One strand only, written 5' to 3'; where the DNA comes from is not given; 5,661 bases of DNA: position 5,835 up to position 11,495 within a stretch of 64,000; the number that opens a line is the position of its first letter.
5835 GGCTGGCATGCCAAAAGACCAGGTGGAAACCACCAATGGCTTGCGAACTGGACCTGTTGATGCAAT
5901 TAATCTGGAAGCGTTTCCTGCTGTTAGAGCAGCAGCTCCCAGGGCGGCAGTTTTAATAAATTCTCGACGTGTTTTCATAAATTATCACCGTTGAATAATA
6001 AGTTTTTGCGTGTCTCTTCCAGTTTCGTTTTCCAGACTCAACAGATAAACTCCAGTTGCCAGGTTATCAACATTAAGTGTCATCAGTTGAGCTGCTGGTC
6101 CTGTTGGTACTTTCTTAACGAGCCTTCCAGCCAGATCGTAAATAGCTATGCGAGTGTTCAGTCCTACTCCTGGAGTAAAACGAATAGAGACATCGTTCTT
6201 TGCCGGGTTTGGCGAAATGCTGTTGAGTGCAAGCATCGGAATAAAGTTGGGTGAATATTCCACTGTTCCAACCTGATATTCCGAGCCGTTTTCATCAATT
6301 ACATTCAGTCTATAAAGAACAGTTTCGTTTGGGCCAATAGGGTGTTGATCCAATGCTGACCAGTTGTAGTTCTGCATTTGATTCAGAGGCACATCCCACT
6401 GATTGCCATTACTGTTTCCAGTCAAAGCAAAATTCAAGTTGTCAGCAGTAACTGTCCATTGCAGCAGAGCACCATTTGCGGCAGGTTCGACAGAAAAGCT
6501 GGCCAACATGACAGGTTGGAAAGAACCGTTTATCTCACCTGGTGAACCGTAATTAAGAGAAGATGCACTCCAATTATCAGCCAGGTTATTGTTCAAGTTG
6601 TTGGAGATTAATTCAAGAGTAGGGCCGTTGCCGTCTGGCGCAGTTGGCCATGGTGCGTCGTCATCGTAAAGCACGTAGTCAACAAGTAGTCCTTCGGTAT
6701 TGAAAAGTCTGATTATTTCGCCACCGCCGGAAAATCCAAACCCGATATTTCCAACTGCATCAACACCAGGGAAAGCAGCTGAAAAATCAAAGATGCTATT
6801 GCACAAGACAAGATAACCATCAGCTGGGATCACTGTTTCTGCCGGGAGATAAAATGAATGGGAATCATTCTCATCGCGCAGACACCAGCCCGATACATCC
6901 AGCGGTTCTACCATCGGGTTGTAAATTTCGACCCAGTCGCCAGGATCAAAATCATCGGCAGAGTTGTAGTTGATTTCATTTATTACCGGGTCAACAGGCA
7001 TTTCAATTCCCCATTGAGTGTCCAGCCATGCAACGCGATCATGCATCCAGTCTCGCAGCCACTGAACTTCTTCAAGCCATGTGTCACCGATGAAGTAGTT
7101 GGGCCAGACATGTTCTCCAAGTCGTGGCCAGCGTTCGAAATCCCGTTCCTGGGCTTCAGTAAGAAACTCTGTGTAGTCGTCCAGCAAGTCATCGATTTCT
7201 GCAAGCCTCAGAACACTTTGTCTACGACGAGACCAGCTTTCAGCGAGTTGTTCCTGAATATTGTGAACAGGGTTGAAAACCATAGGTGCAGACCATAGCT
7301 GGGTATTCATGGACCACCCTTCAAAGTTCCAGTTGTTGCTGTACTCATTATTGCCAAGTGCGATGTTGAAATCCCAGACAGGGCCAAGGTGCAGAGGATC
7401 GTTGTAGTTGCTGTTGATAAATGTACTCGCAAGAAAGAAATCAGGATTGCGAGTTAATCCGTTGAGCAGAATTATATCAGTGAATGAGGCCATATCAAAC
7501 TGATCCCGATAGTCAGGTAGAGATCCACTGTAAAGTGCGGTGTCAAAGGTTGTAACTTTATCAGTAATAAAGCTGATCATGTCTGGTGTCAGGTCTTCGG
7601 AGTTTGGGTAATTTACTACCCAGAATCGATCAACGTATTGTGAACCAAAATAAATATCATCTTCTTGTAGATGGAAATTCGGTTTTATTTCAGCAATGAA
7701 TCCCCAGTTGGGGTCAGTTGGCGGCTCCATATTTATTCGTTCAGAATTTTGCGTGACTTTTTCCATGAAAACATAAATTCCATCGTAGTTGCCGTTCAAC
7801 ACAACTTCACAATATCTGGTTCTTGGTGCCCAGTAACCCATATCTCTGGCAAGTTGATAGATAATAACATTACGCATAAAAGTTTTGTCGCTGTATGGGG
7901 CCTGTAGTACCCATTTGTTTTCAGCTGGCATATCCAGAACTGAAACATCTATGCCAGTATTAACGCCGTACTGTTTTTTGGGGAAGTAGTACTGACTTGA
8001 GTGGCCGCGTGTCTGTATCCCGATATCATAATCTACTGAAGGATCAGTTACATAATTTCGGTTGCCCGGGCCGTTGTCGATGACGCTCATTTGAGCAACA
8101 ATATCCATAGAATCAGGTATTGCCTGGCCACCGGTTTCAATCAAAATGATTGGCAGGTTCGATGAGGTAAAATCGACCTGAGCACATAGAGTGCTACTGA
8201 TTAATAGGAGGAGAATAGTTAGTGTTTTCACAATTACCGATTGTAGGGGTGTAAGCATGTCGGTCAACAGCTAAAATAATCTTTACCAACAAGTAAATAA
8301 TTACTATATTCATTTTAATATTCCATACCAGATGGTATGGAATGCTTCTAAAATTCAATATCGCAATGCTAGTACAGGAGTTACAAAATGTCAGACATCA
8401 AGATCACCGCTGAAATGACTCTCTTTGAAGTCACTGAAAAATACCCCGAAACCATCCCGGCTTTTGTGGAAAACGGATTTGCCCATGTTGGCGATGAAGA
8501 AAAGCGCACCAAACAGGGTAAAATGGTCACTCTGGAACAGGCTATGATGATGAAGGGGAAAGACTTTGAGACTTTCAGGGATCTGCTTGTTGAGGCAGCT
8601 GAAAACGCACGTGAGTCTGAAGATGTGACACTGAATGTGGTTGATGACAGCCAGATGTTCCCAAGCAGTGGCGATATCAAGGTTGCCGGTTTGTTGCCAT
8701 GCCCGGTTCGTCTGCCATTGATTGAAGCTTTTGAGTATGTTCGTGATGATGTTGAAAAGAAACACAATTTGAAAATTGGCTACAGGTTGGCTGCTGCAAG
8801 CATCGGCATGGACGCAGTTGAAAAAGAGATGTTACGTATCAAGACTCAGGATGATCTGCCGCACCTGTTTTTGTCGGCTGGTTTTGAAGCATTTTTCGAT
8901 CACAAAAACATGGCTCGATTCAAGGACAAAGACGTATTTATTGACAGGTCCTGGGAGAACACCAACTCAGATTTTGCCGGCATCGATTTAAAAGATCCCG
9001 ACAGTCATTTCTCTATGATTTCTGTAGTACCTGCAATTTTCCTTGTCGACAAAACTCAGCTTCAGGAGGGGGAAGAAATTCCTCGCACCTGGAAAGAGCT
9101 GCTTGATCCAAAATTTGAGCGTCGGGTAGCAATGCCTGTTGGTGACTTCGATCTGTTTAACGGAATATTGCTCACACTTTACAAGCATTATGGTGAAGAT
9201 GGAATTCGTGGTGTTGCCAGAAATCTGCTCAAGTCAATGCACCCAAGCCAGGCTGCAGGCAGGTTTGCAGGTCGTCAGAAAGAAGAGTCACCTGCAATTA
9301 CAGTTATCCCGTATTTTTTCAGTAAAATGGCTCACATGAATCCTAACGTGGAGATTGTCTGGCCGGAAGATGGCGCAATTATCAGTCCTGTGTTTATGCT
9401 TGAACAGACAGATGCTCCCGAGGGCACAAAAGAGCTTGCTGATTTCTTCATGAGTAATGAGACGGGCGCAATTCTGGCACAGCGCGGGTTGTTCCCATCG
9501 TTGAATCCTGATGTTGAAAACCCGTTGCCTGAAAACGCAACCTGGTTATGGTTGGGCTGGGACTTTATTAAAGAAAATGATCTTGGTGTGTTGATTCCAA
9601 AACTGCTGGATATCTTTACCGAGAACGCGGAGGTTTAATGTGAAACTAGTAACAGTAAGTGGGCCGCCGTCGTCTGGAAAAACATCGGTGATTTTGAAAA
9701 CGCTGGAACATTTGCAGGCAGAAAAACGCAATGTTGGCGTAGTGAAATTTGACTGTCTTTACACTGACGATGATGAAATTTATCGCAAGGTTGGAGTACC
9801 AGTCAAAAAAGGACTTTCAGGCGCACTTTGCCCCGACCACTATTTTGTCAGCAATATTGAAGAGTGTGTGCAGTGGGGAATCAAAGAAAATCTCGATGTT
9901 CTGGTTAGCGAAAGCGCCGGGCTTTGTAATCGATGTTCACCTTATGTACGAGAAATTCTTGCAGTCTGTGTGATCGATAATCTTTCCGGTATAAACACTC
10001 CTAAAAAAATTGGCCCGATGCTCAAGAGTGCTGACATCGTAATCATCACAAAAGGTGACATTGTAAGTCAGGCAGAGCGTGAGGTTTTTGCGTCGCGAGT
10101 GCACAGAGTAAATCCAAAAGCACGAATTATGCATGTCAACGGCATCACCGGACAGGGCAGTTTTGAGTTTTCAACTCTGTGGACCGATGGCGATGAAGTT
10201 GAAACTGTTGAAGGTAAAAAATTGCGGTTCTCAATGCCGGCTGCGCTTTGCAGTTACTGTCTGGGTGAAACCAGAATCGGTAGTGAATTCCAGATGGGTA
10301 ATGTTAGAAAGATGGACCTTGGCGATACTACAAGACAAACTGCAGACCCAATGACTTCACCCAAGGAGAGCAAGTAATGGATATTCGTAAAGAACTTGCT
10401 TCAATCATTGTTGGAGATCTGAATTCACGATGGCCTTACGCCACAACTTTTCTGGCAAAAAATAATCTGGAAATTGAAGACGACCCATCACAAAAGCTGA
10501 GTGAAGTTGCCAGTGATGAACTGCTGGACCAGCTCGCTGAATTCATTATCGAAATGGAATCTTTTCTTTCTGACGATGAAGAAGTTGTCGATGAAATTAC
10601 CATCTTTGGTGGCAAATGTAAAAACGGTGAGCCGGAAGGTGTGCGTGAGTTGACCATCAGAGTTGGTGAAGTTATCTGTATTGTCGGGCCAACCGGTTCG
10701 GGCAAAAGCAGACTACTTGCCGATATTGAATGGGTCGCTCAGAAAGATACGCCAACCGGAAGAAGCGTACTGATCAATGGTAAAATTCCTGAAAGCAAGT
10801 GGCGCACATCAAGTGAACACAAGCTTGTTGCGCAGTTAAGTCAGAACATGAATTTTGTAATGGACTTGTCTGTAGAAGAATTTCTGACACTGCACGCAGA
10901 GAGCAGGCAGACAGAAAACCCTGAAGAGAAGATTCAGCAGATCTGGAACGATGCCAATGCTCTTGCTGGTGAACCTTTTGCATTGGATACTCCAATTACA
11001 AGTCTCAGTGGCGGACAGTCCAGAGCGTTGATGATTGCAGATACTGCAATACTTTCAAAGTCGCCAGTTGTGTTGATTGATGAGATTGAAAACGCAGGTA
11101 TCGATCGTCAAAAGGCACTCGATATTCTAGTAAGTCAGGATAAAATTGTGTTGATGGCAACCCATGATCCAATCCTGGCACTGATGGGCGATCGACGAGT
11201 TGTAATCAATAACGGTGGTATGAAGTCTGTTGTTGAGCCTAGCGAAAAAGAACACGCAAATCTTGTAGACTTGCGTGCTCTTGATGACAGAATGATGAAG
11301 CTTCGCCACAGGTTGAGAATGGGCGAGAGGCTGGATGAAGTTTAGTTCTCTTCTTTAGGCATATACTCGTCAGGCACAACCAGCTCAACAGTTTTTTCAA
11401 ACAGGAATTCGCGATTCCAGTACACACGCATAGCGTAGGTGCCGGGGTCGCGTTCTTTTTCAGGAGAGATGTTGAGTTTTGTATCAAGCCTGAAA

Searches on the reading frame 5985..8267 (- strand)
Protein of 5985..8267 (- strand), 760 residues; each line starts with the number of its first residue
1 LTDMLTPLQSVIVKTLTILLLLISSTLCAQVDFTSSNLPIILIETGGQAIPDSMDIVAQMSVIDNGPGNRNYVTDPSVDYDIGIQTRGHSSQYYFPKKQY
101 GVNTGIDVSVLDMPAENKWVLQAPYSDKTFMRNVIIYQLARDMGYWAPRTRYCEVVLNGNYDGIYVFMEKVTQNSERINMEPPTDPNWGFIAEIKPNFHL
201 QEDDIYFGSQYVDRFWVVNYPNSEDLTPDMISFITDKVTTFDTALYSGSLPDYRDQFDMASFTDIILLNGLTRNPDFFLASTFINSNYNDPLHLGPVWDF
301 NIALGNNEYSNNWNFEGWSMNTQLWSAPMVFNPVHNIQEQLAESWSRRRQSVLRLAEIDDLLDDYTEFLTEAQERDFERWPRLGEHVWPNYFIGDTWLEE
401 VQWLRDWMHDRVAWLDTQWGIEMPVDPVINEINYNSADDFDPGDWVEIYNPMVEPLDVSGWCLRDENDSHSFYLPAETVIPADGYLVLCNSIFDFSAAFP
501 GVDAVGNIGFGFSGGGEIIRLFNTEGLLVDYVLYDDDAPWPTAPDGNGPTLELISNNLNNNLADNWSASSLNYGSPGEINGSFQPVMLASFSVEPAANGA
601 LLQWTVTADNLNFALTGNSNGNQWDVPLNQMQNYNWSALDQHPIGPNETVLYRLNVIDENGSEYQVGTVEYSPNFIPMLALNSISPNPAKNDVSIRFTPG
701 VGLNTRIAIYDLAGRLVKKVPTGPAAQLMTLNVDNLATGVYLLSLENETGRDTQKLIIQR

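Call 32: search_protein_families(library=pfam, proteins=[window:5985-8267:-], max_evalue=0.0001)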
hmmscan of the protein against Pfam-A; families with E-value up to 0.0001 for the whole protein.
window:5985-8267:- (760 aa): 3 families
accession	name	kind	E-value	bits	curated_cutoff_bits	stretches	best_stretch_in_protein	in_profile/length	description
PF08757.17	CotH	-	3e-36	126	23.8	1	84-415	1-322/322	CotH kinase protein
PF18962.6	Por_Secre_tail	-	1.5e-13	51.2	27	1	684-758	1-75/75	Secretion system C-terminal sorting domain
PF00932.25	LTD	-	4.6e-13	49.9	34.3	1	426-534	7-107/109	Lamin Tail Domain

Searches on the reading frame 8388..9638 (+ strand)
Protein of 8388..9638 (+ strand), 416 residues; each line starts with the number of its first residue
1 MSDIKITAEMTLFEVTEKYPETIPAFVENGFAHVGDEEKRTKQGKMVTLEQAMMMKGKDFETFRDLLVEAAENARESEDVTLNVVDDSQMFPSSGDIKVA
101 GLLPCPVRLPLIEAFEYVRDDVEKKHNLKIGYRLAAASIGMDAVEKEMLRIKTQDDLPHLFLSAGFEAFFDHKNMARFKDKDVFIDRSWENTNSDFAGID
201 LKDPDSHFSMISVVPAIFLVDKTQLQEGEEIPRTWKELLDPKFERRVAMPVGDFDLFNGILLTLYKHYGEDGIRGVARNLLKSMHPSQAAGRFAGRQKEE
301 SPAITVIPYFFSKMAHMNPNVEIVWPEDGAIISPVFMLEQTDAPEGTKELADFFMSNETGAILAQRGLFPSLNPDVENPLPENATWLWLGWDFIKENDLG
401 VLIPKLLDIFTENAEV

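Call 7: search_protein_families(library=pfam, proteins=[window:8388-9638:+], max_evalue=0.001)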
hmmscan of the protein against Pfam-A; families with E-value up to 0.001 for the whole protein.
window:8388-9638:+ (416 aa): 2 families
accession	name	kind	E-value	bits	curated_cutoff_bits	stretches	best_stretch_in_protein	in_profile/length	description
PF13343.11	SBP_bac_6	-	5e-74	249.3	24.6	1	155-397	1-245/245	Bacterial extracellular solute-binding protein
PF08984.16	DUF1858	-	1.4e-15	57.6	32.2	1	6-63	1-58/59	Domain of unknown function (DUF1858)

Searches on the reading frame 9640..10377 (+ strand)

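Call 7: search_protein_families(library=pfam, proteins=[window:9640-10377:+], max_evalue=0.001)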
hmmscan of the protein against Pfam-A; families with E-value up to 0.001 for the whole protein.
window:9640-10377:+ (245 aa): 2 families
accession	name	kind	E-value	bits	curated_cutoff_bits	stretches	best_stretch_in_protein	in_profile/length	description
PF02492.25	cobW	-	1.1e-14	54.8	20.7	1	4-164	3-179/180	CobW/HypB/UreG, nucleotide-binding domain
PF08433.16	KTI12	-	0.00071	19.6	22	1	1-48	1-47/271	Chromatin associated protein KTI12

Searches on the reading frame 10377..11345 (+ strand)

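Call 7: search_protein_families(library=pfam, proteins=[window:10377-11345:+], max_evalue=0.001)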
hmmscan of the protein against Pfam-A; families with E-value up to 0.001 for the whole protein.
window:10377-11345:+ (322 aa): 5 families
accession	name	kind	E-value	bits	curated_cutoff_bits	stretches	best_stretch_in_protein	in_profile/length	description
PF00005.33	ABC_tran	-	4e-16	60.3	25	1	91-236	5-134/137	ABC transporter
PF02463.25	SMC_N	-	1.6e-05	24.8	40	1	99-245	26-174/220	RecF/RecN/SMC N terminal domain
PF13191.12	AAA_16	-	5.4e-05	24.2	32.6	1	98-254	25-158/167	AAA ATPase domain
PF13304.12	AAA_21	-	0.00035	21.2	27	0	199-239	227-269/304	AAA domain, putative AbiEii toxin, Type IV TA system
PF13401.12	AAA_22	-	0.00072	20.3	27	0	99-271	7-122/130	AAA domain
